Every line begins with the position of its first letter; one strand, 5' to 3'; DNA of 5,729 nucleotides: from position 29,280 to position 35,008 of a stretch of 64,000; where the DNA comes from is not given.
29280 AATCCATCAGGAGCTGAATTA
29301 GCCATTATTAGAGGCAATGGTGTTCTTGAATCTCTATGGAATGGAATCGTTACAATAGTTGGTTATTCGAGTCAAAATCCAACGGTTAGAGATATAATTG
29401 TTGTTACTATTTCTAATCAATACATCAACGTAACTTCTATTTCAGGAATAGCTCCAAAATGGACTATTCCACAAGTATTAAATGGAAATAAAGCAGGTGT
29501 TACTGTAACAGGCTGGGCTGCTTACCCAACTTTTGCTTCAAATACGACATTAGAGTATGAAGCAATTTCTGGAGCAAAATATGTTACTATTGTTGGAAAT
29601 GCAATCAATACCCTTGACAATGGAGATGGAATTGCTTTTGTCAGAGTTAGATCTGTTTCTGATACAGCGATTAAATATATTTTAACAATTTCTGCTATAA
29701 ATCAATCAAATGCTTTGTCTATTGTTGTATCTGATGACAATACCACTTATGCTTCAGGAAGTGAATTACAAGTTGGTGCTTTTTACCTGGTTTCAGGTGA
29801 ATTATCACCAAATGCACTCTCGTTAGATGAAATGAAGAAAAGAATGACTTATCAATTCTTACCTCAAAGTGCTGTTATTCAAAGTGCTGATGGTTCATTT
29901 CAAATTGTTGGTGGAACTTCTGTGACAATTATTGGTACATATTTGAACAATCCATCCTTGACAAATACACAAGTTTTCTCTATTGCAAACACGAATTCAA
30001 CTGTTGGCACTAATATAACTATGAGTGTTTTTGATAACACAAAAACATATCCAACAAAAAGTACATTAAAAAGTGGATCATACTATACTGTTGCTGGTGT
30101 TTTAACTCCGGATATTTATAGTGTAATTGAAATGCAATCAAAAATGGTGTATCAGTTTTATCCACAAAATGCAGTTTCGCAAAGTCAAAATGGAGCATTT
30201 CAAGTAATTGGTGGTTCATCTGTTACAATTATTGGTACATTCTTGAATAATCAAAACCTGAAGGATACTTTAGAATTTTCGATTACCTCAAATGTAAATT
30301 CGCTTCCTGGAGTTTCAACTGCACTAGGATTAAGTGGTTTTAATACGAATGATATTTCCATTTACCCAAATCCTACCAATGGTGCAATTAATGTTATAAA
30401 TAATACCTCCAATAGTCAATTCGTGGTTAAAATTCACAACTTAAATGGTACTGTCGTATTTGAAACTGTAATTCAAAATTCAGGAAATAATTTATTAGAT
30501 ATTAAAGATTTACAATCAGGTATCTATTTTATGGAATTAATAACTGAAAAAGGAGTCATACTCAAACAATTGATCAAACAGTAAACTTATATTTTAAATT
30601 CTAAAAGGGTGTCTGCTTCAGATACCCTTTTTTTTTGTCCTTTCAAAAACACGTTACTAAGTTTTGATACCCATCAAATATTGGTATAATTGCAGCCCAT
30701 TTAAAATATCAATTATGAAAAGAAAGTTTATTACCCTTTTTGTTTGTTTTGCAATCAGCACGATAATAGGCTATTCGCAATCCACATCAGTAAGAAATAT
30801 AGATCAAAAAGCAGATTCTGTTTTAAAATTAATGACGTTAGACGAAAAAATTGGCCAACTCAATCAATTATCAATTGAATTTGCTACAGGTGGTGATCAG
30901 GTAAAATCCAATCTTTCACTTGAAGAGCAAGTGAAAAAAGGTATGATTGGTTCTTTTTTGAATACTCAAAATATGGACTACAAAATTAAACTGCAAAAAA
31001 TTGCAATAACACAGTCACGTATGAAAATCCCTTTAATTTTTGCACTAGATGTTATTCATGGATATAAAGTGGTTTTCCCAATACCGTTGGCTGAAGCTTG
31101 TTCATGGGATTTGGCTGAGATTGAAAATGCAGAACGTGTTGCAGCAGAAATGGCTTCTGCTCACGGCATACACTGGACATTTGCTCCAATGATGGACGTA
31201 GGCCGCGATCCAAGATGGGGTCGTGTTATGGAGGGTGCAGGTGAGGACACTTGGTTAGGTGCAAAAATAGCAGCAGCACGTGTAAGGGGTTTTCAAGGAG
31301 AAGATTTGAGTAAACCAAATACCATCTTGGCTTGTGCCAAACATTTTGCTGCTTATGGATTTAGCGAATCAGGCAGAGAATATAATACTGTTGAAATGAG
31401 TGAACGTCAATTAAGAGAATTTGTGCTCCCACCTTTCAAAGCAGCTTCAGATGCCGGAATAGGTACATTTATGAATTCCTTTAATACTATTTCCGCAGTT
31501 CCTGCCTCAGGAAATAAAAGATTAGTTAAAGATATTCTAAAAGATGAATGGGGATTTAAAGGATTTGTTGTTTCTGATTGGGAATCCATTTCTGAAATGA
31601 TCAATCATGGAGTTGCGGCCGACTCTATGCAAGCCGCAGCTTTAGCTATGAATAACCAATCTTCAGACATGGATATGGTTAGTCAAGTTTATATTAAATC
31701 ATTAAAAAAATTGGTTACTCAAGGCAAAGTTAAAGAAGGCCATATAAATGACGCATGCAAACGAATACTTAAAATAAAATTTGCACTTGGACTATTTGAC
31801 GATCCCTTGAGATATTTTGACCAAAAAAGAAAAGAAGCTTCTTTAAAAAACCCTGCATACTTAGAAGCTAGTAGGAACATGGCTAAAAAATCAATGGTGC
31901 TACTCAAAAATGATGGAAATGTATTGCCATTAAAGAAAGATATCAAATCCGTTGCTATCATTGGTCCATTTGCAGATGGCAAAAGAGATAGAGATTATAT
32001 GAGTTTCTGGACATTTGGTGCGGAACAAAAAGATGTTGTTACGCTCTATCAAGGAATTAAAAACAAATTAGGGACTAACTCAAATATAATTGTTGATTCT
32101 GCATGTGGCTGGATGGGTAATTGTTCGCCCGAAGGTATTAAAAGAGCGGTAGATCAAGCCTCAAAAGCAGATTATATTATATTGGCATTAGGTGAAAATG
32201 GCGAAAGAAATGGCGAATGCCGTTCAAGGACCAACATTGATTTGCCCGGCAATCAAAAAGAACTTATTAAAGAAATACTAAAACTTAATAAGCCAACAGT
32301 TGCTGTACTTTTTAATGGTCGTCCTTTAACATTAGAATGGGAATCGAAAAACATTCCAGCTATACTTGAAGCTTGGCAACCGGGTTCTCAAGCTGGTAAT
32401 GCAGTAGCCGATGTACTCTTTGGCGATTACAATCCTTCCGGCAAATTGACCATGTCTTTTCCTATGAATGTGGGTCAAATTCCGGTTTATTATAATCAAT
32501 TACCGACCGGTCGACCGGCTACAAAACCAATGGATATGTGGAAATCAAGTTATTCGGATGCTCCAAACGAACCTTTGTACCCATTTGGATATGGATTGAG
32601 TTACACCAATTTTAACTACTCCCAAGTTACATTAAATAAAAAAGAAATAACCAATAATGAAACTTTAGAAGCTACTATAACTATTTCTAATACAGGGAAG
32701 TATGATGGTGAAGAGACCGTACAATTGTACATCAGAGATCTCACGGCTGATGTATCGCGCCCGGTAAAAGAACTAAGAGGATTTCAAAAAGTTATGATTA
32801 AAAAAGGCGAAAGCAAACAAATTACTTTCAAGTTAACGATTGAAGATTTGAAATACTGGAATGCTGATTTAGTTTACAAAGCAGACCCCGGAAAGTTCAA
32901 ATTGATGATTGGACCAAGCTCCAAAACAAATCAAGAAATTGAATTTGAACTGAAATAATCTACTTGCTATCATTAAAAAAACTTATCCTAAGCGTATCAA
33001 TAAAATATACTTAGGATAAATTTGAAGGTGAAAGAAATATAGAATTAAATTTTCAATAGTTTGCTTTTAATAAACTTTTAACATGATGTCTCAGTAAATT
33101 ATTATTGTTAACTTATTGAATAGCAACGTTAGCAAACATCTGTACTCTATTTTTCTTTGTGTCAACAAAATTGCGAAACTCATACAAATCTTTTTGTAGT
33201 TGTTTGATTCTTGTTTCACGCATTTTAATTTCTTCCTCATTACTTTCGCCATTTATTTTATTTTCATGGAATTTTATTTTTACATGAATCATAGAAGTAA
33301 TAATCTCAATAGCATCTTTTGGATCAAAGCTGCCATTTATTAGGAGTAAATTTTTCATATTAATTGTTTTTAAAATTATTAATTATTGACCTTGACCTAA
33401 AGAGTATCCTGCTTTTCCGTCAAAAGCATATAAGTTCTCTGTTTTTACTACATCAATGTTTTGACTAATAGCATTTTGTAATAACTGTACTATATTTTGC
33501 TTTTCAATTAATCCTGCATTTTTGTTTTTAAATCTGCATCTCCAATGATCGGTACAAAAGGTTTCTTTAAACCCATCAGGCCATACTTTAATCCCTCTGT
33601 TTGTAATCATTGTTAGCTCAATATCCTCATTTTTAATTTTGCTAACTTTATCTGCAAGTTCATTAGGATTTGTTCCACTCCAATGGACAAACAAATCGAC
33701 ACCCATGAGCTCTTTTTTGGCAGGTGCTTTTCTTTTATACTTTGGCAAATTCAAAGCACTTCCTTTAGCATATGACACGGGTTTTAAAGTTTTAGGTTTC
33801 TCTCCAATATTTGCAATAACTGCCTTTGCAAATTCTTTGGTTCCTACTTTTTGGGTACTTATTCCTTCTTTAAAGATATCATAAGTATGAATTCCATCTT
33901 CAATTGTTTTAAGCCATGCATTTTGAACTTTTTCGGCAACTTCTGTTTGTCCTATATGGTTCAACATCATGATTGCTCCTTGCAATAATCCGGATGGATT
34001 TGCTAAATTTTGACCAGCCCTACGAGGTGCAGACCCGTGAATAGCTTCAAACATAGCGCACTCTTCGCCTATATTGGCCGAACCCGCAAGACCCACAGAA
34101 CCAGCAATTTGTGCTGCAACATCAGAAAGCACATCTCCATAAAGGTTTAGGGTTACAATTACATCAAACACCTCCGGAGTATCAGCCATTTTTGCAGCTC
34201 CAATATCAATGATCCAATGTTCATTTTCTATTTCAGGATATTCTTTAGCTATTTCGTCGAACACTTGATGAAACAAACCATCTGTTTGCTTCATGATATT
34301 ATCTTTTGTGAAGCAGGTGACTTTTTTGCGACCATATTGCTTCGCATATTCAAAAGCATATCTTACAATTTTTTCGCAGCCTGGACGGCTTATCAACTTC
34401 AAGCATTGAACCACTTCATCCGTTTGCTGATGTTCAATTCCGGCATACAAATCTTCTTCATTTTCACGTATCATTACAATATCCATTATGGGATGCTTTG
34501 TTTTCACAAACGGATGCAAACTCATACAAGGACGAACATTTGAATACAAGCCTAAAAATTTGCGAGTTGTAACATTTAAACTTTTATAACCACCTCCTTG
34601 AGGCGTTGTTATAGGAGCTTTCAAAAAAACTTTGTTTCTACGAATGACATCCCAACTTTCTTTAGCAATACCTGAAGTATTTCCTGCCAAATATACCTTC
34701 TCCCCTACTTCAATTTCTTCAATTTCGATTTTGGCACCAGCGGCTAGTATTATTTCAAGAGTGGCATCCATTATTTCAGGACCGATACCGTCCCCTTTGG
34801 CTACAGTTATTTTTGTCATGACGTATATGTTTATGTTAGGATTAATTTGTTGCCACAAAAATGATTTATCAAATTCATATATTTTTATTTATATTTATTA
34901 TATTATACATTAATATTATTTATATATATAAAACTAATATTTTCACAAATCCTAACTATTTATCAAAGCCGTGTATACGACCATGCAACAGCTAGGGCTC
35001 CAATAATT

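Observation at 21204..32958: GH30-like catalytic core buried mid-chain in a 3126-aa T9SS adhesin-like protein, paired with a GH3 beta-glucosidase and no SusC/SusD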

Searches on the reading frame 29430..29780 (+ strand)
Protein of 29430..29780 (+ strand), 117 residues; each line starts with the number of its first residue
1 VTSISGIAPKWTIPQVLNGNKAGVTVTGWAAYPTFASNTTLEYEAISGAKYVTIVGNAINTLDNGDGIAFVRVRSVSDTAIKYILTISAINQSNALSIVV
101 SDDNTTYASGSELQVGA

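Call 31: search_protein_families(library=pfam, proteins=[window:29430-29780:+], max_evalue=1)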
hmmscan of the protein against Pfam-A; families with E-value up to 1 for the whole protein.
window:29430-29780:+ (117 aa): 1 family
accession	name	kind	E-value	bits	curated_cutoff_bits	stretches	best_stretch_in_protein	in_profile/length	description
PF09001.16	DUF1890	-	0.046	14.5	25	1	59-110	62-115/141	Domain of unknown function (DUF1890)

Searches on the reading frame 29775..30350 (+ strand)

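Call 31: search_protein_families(library=pfam, proteins=[window:29775-30350:+], max_evalue=1)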
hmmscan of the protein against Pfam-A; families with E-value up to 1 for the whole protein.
window:29775-30350:+ (192 aa): 1 family
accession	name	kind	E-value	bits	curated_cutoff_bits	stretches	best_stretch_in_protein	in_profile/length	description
PF24612.2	Ig_TgrO1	-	0.032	14.9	27.9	1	45-89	9-53/81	TgrO1-like, immunoglobulin-like domain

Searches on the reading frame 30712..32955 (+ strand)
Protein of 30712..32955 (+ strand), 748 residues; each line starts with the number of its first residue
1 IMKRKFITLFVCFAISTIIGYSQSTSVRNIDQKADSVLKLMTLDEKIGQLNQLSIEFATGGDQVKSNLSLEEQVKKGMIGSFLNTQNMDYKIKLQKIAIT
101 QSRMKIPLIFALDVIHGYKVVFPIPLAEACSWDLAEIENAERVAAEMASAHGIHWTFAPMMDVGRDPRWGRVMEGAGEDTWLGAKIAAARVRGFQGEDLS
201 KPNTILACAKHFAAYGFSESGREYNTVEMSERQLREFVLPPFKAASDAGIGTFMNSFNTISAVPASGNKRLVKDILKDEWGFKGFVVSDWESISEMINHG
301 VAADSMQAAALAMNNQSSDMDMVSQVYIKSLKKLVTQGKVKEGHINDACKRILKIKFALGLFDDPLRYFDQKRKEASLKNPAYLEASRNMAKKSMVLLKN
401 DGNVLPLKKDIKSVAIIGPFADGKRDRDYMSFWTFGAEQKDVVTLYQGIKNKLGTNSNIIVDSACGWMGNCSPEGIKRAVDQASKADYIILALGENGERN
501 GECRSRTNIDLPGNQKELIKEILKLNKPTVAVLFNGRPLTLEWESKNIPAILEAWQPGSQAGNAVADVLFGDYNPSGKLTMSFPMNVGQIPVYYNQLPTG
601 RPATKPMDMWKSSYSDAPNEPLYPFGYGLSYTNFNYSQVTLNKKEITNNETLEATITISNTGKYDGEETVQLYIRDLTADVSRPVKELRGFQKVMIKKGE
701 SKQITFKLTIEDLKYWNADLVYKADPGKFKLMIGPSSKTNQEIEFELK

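Call 5: search_protein_families(library=pfam, proteins=[window:30712-32955:+], max_evalue=0.01)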
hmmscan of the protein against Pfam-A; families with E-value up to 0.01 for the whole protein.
window:30712-32955:+ (748 aa): 4 families
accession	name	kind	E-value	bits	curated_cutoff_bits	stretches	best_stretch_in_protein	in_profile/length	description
PF00933.27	Glyco_hydro_3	-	1.8e-63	215.3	27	1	42-354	1-315/316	Glycosyl hydrolase family 3 N terminal domain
PF01915.27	Glyco_hydro_3_C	-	4.4e-61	206.8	31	1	395-631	1-200/200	Glycosyl hydrolase family 3 C-terminal domain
PF14310.12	Fn3-like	-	7e-24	84.2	25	1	668-737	1-71/71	Fibronectin type III-like domain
PF07705.17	CARDB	-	0.0048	17.5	22.7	0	639-727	8-86/101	CARDB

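Call 6: search_protein_families(library=ncbifam, proteins=[window:30712-32955:+], max_evalue=0.01)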
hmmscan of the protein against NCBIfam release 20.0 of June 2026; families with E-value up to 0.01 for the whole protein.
window:30712-32955:+ (748 aa): 8 families
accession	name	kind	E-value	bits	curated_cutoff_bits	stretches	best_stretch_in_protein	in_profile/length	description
NF011678.0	PRK15098.1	equivalog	3.8e-231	769.6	666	2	20-461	24-458/765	beta-glucosidase BglX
NF052331.1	Bet13-16Glucosase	equivalog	2.7e-158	528.4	1330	2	27-425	9-403/750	exo-beta-d-1,3/1,6-glucosidase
NF041579.1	betaxyl_Flavo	equivalog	1.4e-148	496.2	1350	1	78-741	36-707/716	beta-xylosidase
NF041776.1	xylosidase_Xyl3A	equivalog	2.2e-129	432.9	1250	2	156-475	115-432/846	xylan 1,4-beta-xylosidase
NF052329.1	XyloArabinsidase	equivalog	1.4e-124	416.8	1050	1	31-742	3-724/750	beta-xylosidase/alpha-l-arabinosidase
NF041610.1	alph_arabinopyran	equivalog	3.3e-88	296.7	1300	1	122-739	61-644/738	exo-alpha-(1->6)-L-arabinopyranosidase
NF052330.1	BetGlucosiCelf0468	equivalog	1.3e-80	271.7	1300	2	472-738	543-812/817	beta-d-glucosidase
NF003740.0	PRK05337.1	equivalog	1.2e-08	34.5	207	1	141-312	105-273/340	beta-N-acetylhexosaminidase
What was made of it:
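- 30715..32958 (+): GH3 BglX-type beta-glucosidase with signal peptide. An adjacent gene, probably not part of the system. Pfam GH3 N, C and Fn3-like domains; NCBIfam BglX 770 bits against a cut-off of 666 (calls 5, 6).
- The GH3 is a bona fide BglX-type enzyme (call 6).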

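Call 47: find_encoding_contigs(protein=window:30715-32955:+, flank=10000, max_places=4)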
Protein window:30715-32955:+ (747 aa): no gene with exactly this product is on record in the collection.
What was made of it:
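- Tried and rejected: An exact look-up of the GH3 found no contig, so the source genome is not in that collection (call 47).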

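Call 70: find_related_loci(query=window:30715-32955:+, collection=metagenome_contigs, flank=10000)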
Query window:30715-32955:+ (747 aa) in metagenome_contigs; peptide patterns used: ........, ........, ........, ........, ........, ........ (x = any residue, [..] = any of these).
453 stretches matched a pattern; 363 encode a relative of the query (tblastn E <= 1e-3); the best 80 are kept; 80 distinct loci.
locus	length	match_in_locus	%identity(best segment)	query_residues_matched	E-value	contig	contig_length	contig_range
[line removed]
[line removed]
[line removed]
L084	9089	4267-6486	50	1-746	0e+0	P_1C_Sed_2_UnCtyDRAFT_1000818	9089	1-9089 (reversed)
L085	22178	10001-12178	79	21-747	0e+0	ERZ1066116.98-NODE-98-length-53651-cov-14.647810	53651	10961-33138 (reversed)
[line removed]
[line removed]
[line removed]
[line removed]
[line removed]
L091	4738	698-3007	48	1-746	0e+0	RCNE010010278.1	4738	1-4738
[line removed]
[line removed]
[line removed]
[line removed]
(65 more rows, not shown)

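Call 84: search_protein_families(library=pfam, proteins=[L085:8389-9879:+, L085:6668-8209:+, L085:12230-13672:-, L085:4772-5833:+, L085:818-3214:+, L085:14066-15403:+], max_evalue=0.0001)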
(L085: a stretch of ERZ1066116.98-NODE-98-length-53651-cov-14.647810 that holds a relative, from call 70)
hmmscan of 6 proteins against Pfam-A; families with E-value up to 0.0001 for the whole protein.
L085:8389-9879:+ (497 aa): 1 family
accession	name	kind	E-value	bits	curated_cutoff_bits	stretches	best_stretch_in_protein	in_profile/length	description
PF00295.23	Glyco_hydro_28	-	1.6e-12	47.6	22.9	1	187-380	50-244/324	Glycosyl hydrolases family 28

L085:6668-8209:+ (514 aa): 3 families
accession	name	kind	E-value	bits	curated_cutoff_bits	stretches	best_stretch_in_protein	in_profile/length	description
PF00152.25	tRNA-synt_2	-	5.9e-93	311.7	25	1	165-501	2-307/308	tRNA synthetases class II (D, K and N)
PF01336.31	tRNA_anti-codon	-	9.6e-14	51.5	27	1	54-136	2-75/75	OB-fold nucleic acid binding domain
PF01409.25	tRNA-synt_2d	-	1.3e-05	25.2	19.8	0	261-333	109-180/246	tRNA synthetases class II core domain (F)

L085:12230-13672:- (481 aa): 3 families
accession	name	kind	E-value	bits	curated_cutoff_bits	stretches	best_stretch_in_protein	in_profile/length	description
PF04963.19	Sigma54_CBD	-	8.2e-56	189.1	22.9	1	108-299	8-185/185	Sigma-54 factor, core binding domain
PF04552.19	Sigma54_DBD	-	3.1e-53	180.2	22.8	1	321-479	2-159/160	Sigma-54, DNA binding domain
PF00309.25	Sigma54_AID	-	7.8e-15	54.9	23.8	1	4-49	1-46/46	Sigma-54 factor, Activator interacting domain (AID)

L085:4772-5833:+ (354 aa): 1 family
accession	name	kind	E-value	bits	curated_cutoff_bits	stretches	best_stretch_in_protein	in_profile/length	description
PF06580.19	His_kinase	-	8.5e-28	96.9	25.2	1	161-239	1-80/81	Histidine kinase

L085:818-3214:+ (799 aa): 3 families
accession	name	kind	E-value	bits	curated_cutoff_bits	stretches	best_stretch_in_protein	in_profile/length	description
PF13620.12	CarboxypepD_reg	-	7e-17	62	32.3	1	26-105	1-82/82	Carboxypeptidase regulatory-like domain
PF13715.12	CarbopepD_reg_2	-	3.1e-16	59.6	32.2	1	27-116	1-88/88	CarboxypepD_reg-like domain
PF07715.20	Plug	-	7e-05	23.7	23.9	0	148-235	22-107/107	TonB-dependent Receptor Plug Domain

L085:14066-15403:+ (446 aa): 1 family
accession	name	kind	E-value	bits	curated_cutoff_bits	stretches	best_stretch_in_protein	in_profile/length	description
PF07690.21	MFS_1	-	9e-32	110.8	33.4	1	34-357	2-310/347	Major Facilitator Superfamily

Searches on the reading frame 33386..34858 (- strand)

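Call 11: search_protein_families(library=pfam, proteins=[window:33386-34858:-], max_evalue=0.001)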
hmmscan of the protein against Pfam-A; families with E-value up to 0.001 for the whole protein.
window:33386-34858:- (491 aa): 2 families
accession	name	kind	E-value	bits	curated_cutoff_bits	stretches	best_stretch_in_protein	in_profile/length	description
PF00180.25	Iso_dh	-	1.2e-93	314.6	27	1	16-347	1-348/348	Isocitrate/isopropylmalate dehydrogenase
PF18324.6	Isocitrate_DH_C_bact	-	1.9e-47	160.3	25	1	382-491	1-110/110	Bacterial isocitrate dehydrogenase, C-terminal domain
